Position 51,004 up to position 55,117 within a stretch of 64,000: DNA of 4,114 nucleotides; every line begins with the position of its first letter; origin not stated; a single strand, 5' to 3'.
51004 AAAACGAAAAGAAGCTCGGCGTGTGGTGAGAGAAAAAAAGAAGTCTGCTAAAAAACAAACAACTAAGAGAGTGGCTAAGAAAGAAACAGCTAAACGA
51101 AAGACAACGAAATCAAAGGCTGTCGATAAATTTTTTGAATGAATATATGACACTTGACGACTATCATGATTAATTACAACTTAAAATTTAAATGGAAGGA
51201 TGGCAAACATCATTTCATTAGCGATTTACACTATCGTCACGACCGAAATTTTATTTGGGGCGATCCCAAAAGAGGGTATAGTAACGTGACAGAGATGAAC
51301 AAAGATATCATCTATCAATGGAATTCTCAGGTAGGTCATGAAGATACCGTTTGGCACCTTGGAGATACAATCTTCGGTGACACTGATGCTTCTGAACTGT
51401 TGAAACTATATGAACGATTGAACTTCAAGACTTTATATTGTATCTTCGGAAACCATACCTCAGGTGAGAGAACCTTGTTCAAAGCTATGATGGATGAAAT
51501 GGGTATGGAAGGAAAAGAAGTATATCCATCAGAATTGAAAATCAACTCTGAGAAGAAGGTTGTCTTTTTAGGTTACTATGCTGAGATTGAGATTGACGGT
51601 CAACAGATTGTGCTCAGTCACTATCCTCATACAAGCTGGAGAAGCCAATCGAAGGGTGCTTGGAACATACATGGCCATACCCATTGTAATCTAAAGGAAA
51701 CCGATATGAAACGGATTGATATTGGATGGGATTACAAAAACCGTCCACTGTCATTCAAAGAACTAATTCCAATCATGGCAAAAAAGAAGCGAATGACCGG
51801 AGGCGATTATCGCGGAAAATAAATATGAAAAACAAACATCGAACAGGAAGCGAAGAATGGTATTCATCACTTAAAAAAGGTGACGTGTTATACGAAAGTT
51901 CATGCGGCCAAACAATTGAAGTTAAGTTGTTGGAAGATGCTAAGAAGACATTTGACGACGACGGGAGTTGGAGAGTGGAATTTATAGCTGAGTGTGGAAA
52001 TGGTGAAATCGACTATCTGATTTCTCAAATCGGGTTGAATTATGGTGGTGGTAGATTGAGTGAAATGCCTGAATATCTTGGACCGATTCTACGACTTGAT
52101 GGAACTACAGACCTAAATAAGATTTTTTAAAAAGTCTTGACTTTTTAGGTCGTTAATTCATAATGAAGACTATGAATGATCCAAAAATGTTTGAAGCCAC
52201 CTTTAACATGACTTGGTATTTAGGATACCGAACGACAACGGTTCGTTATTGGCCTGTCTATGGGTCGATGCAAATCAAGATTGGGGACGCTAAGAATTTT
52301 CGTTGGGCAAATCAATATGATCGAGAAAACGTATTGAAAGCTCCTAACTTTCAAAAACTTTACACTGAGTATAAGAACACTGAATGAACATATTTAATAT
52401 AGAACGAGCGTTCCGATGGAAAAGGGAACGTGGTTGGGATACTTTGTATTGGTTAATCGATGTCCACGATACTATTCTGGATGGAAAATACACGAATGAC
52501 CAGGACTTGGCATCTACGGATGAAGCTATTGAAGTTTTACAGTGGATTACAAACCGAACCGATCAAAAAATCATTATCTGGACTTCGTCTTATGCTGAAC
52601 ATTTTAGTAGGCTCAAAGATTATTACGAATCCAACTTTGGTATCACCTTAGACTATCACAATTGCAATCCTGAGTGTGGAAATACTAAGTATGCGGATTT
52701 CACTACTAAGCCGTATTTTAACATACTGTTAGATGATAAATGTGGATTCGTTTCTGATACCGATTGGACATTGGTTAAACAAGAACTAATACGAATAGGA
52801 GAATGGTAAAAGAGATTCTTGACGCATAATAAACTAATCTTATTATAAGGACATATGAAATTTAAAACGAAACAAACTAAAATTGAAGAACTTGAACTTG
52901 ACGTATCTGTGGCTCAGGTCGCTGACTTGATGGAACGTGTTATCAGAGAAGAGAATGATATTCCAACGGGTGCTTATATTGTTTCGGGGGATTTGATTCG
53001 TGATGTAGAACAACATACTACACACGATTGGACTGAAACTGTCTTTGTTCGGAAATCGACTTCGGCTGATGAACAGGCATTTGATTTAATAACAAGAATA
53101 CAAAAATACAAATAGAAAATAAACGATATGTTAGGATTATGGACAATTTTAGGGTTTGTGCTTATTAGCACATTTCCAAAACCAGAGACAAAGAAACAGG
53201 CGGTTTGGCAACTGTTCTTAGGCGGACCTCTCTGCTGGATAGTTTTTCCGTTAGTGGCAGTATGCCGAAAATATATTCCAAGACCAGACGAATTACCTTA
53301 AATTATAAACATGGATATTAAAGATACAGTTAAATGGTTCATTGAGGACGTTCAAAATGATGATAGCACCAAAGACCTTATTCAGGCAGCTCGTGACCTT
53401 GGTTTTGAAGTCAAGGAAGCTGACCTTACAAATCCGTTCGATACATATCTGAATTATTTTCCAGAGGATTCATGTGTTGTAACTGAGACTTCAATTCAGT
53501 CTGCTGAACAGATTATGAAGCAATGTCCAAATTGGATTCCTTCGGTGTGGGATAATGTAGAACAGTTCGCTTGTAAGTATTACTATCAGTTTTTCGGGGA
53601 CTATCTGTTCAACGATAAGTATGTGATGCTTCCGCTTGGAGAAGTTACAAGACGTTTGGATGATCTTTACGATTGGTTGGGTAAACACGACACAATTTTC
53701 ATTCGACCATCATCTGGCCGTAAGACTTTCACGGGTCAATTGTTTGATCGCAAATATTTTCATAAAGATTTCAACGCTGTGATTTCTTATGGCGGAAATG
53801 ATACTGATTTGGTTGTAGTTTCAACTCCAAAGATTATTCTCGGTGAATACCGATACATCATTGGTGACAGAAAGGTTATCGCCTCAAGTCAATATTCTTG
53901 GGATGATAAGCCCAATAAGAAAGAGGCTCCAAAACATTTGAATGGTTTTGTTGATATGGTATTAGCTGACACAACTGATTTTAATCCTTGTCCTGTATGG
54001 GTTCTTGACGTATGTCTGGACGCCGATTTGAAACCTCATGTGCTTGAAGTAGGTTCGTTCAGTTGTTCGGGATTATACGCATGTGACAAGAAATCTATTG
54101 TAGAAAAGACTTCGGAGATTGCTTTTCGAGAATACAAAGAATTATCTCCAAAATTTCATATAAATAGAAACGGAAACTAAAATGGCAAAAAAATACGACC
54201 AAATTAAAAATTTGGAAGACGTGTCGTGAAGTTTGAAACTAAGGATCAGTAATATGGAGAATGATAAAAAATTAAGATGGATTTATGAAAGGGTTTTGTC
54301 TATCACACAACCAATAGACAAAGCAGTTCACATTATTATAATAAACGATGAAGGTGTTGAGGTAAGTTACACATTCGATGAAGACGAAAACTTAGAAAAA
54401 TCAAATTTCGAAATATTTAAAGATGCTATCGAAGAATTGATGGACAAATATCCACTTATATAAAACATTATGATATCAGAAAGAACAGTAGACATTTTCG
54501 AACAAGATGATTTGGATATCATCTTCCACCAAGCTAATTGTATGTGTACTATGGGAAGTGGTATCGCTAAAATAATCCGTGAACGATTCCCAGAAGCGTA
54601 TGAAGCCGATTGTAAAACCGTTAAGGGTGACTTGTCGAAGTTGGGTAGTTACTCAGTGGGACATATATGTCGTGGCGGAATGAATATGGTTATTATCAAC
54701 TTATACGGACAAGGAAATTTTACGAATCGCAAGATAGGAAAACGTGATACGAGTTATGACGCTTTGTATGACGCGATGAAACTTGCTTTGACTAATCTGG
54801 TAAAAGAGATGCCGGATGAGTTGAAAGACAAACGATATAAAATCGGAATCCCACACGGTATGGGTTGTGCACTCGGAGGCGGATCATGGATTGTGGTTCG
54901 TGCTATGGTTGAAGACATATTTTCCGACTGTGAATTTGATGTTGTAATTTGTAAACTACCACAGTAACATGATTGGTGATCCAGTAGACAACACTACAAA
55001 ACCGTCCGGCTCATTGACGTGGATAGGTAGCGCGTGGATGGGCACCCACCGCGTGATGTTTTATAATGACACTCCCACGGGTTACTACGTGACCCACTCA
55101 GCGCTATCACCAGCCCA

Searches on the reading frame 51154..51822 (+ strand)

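Call 115: search_protein_families(library=pfam, proteins=[window:51154-51822:+], max_evalue=0.001)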
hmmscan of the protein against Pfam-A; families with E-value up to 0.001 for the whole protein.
window:51154-51822:+ (222 aa): 1 family
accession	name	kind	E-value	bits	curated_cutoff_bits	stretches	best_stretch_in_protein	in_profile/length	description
PF12850.12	Metallophos_2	-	1.7e-06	28.5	27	1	21-179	5-119/154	Calcineurin-like phosphoesterase superfamily domain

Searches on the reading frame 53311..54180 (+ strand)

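Call 72: search_protein_families(library=pfam, proteins=[window:53311-54180:+], max_evalue=0.001)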
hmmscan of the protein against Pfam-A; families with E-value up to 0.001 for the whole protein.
window:53311-54180:+ (289 aa): 2 families
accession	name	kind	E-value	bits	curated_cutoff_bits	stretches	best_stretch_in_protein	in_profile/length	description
PF14243.11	R2K_3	-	4.4e-12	46.9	26.3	1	127-264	42-166/169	ATP-grasp domain, R2K clade family 3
PF18299.6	R2K_2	-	3.6e-09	37.1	26.2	1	124-263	17-144/147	ATP-grasp domain, R2K clade family 2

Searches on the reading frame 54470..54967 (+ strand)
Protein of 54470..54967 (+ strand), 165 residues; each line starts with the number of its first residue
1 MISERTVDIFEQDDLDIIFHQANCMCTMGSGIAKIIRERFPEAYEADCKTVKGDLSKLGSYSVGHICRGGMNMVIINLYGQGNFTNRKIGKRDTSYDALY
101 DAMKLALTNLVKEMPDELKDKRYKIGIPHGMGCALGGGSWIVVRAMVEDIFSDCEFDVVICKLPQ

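Call 72: search_protein_families(library=pfam, proteins=[window:54470-54967:+], max_evalue=0.001)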
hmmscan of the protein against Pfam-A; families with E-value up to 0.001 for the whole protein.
window:54470-54967:+ (165 aa): 1 family
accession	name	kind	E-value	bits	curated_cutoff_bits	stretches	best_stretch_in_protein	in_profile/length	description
PF01661.27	Macro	-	0.00068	20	22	1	20-63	2-47/118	Macro domain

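Call 74: search_solved_structures(query=window:54470-54967:+, max_evalue=1)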
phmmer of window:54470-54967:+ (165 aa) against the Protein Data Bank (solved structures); distinct sequences matched with E-value up to 1: 15.
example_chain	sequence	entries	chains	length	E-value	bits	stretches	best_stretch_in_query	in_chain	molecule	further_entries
4j5r_A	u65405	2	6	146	0.0041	20.4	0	81-160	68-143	O-acetyl-ADP-ribose deacetylase 1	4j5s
4j5q_A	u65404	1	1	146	0.0041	20.4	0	81-160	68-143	O-acetyl-ADP-ribose deacetylase 1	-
2eee_A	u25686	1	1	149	0.0045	20.3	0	81-160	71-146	Uncharacterized protein C6orf130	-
2l8r_A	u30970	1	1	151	0.0047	20.2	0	81-160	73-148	Uncharacterized protein C6orf130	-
2lgr_A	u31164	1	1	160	0.006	19.9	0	81-160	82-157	Uncharacterized protein C6orf130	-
5m3i_A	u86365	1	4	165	0.0068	19.7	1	9-62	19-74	RNase III inhibitor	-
9yhd_A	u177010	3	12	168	0.36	14.1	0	7-66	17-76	Non-structural protein 3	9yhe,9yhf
9zrb_A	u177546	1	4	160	0.42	13.9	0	7-66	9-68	Polyprotein P1234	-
9tdq_C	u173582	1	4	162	0.43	13.8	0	7-66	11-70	Non-structural protein 3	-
9zra_A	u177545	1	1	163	0.45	13.8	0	7-66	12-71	Polyprotein P1234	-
7h6j_A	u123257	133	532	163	0.45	13.8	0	7-66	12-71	Non-structural protein 3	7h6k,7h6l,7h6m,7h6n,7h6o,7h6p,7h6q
6vuq_A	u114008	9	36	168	0.5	13.6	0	7-66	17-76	Nonstructural polyprotein | Non-structural protein 3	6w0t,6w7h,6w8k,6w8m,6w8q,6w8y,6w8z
3gpg_A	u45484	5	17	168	0.5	13.6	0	7-66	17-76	Non-structural protein 3 | Non-structural polyprotein 3 | Polyprotein P1234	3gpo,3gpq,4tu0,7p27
9yhc_A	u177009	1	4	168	0.69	13.2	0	7-66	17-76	Non-structural protein 3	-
5e3b_A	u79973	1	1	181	0.71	13.1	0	17-151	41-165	Macrodomain protein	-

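Call 76: search_dna_similar(query=window:54470-54967:+, collection=phages, mode=protein, max_rows=40, max_evalue=0.001)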
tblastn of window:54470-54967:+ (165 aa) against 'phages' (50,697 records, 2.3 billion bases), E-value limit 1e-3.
Records with a match: 2557; places in all: 2560; records where one place covers at least 80% of the query: 2303.
Best place of each record, by identity: 60-80% 1; <60% 2556.
By first word of the organism name: Escherichia 920; Salmonella 262; Klebsiella 237; Pseudomonas 183; Vibrio 131; Rheinheimera 115; Acinetobacter 95; Shigella 83; Aeromonas 69; Enterobacteria 57; and 53 more.
By host as written in the record: Escherichia coli 339; - 254; Rheinheimera sp. BAL341 115; Klebsiella pneumoniae 109; Escherichia coli K-12 MG1655 58; Escherichia coli O157:H7 57; Pseudomonas aeruginosa 51; Vibrio harveyi BAA-1116 36; and 604 more.
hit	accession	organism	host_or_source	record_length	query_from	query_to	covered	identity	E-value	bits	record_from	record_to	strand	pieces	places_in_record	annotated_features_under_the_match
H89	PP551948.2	Pseudomonas phage UNO-G1W1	Pseudomonas fluorescens Migula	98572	8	165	96%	43.8%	2e-21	95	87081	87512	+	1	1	phosphatase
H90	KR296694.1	Salmonella phage 40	Salmonella paratyphi A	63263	7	165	96%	43.4%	5e-31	122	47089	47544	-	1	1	hypothetical protein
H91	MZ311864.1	Escherichia phage vB_EcoM_LNA4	Escherichia coli ST131 O25b:H4:K1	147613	1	165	100%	41.3%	7e-30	119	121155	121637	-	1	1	record has no annotation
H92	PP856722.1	Salmonella phage vB_SEnST11_KE23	Salmonella enterica subsp. enterica ...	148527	7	165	96%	42.8%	2e-30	120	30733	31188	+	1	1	phosphatase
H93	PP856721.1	Salmonella phage vB_SEnST11_KE22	Salmonella enterica subsp. enterica ...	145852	7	165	96%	42.8%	4e-30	120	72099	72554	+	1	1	phosphatase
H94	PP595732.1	Salmonella phage SalP219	Salmonella enterica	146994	7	165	96%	42.8%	6e-30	119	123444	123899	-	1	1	hypothetical protein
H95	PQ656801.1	Cronobacter phage Csp-D17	Cronobacter sakazakii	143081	7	165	96%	42.8%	1e-29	118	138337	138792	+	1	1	record has no annotation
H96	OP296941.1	Klebsiella phage DP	Klebsiella pneumoniae KP16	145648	7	165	96%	42.1%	6e-31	122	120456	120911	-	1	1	putative phosphatase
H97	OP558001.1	Klebsiella phage vB_KpnM_NDO71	Klebsiella pneumoniae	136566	7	165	96%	42.1%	2e-30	121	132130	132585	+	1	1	putative phosphatase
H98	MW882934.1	Cronobacter phage EspYZU08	Cronobacter sakazakii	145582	7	165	96%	42.1%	9e-30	119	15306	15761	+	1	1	hypothetical protein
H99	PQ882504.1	Enterobacter phage FENT2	Enterobacter kobei AG07E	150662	7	165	96%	42.0%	2e-30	121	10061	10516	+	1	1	phosphatase | hypothetical protein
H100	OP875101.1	Pseudomonas phage SPA05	Pseudomonas aeruginosa PAO1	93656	1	163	99%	40.7%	5e-23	100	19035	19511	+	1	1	hypothetical protein (x2)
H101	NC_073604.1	Pseudomonas phage SPA05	Pseudomonas aeruginosa PAO1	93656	1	163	99%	40.7%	5e-23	100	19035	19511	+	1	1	hypothetical protein (x2)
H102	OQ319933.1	Pseudomonas phage bmx-p3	Pseudomonas aeruginosa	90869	1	163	99%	40.7%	1e-22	99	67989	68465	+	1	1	macro domain protein | hypothetical protein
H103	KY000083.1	Pseudomonas phage PA10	Pseudomonas aeruginosa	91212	1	163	99%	40.7%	1e-22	99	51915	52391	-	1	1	hypothetical protein (x2)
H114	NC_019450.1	Pseudomonas phage JG004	Pseudomonas aeruginosa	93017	1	163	99%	40.7%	1e-22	99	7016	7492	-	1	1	phosphatase | hypothetical protein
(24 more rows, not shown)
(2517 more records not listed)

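Call 78: get_annotated_region(hit=H114, flank=3500)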
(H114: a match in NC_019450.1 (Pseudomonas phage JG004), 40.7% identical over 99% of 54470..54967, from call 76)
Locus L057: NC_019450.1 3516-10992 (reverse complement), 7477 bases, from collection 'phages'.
description: Pseudomonas phage JG004, complete genome.
organism: Pseudomonas phage JG004 (NCBI taxid 757342)
taxonomy: Viruses; Duplodnaviria; Heunggongvirae; Uroviricota; Caudoviricetes; Pakpunavirus; Pakpunavirus JG004
host: Pseudomonas aeruginosa; source: sewage plant; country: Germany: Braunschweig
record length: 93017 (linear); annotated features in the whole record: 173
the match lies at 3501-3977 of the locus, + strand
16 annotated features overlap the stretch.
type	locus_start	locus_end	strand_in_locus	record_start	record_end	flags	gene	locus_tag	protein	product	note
CDS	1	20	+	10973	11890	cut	-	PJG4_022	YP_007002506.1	RNA ligase and tail fiber protein attachment catalyst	-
CDS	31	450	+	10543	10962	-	-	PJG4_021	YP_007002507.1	ATPase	-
CDS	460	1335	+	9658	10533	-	-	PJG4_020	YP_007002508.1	ribose-phosphate pyrophosphokinase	-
CDS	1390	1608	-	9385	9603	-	-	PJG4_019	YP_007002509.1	hypothetical protein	-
CDS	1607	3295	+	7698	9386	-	-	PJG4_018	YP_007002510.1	nicotinamide phosphoribosyl transferase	-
CDS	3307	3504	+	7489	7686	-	-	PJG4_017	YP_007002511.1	hypothetical protein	-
CDS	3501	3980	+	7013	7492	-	-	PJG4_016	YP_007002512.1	phosphatase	-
CDS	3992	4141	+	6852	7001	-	-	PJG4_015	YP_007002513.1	hypothetical protein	-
CDS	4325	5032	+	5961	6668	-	-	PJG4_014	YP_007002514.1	DprA-like DNA recombination-mediator protein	-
CDS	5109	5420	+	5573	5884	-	-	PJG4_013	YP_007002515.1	hypothetical protein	-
CDS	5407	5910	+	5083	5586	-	-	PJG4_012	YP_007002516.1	hypothetical protein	-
CDS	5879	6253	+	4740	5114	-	-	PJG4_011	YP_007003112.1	hypothetical protein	-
CDS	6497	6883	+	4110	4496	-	-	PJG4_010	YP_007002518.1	hypothetical protein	-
CDS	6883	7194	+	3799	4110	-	-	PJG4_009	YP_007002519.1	hypothetical protein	-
CDS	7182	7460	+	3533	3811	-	-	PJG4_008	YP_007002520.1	hypothetical protein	-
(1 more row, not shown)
